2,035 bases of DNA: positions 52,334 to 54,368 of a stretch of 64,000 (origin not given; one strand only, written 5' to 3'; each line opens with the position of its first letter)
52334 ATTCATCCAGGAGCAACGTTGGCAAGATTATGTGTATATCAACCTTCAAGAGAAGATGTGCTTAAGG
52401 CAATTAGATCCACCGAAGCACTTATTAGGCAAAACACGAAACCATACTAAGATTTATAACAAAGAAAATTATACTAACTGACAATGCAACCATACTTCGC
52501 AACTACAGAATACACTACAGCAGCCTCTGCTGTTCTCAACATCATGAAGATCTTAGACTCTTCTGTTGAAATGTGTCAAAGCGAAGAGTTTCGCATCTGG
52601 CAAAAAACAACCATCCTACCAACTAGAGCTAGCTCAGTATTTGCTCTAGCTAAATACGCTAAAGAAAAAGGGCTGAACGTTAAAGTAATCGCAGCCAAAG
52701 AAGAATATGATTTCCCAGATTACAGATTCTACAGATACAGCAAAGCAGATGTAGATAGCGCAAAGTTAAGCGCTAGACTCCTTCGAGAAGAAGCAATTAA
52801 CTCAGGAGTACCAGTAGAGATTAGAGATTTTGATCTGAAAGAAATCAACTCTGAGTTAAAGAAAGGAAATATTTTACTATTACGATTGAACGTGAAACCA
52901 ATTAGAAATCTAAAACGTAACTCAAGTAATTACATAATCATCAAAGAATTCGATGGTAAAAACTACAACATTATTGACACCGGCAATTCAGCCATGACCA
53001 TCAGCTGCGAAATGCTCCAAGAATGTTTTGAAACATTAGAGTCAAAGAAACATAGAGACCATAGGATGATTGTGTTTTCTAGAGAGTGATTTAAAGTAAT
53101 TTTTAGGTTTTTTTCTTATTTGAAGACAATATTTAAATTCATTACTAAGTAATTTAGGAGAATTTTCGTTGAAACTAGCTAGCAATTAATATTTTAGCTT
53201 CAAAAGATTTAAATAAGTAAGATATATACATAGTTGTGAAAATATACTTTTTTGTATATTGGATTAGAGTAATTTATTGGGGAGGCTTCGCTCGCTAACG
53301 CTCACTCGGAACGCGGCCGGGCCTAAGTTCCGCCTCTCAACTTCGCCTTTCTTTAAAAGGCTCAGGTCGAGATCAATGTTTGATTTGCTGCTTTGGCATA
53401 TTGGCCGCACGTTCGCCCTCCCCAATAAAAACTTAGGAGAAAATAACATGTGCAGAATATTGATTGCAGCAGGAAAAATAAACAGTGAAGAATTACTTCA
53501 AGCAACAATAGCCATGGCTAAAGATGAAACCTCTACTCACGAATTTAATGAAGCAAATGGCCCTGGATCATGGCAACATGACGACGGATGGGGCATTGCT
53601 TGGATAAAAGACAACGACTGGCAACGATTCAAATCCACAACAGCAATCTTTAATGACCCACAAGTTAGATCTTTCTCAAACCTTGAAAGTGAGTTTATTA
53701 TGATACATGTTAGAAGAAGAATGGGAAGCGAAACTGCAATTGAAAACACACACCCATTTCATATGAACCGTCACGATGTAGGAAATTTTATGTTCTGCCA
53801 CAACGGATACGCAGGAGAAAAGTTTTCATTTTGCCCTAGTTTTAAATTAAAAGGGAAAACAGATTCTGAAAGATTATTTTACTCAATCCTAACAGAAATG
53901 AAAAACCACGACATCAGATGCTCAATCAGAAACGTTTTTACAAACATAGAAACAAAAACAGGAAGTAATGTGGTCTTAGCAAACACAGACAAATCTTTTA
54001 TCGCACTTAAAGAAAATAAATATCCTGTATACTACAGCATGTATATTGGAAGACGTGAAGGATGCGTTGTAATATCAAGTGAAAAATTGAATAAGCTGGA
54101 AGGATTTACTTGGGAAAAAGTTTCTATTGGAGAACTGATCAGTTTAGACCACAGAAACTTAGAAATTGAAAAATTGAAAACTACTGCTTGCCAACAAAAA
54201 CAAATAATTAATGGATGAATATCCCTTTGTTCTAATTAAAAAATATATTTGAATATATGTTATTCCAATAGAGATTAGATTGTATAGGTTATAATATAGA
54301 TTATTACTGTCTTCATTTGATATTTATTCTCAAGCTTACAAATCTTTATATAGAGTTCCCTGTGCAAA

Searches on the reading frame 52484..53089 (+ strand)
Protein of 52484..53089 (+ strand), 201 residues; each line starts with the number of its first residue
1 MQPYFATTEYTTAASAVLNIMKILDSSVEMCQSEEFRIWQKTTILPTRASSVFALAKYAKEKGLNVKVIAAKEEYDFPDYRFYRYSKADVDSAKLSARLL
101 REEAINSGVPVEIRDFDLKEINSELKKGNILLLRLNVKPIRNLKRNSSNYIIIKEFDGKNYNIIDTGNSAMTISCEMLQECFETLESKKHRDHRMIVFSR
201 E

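Call 16: search_protein_families(library=pfam, proteins=[window:52484-53089:+])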
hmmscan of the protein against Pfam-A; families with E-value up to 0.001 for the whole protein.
window:52484-53089:+ (201 aa): 2 families
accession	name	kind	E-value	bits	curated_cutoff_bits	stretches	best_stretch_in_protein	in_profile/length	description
PF11814.14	DUF3335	-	6.7e-12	45.8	25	1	4-159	3-158/206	Peptidase_C39 like family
PF03412.21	Peptidase_C39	-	0.00012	22.3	22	0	122-183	65-122/133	Peptidase C39 family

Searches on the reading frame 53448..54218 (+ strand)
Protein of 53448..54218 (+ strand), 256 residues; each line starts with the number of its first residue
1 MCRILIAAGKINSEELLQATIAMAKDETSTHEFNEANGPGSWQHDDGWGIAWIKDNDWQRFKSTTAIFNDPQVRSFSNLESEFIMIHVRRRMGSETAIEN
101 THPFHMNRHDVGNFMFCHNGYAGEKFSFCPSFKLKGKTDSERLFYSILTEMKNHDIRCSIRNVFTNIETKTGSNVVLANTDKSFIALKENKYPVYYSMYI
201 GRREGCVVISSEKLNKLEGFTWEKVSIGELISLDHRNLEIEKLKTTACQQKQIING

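Call 16: search_protein_families(library=pfam, proteins=[window:53448-54218:+])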
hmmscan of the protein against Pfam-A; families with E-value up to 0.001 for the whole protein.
window:53448-54218:+ (256 aa): 1 family
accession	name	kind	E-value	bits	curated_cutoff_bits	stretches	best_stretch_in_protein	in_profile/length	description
PF13230.11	GATase_4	-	1.7e-18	67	23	1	41-164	29-156/272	Glutamine amidotransferases class-II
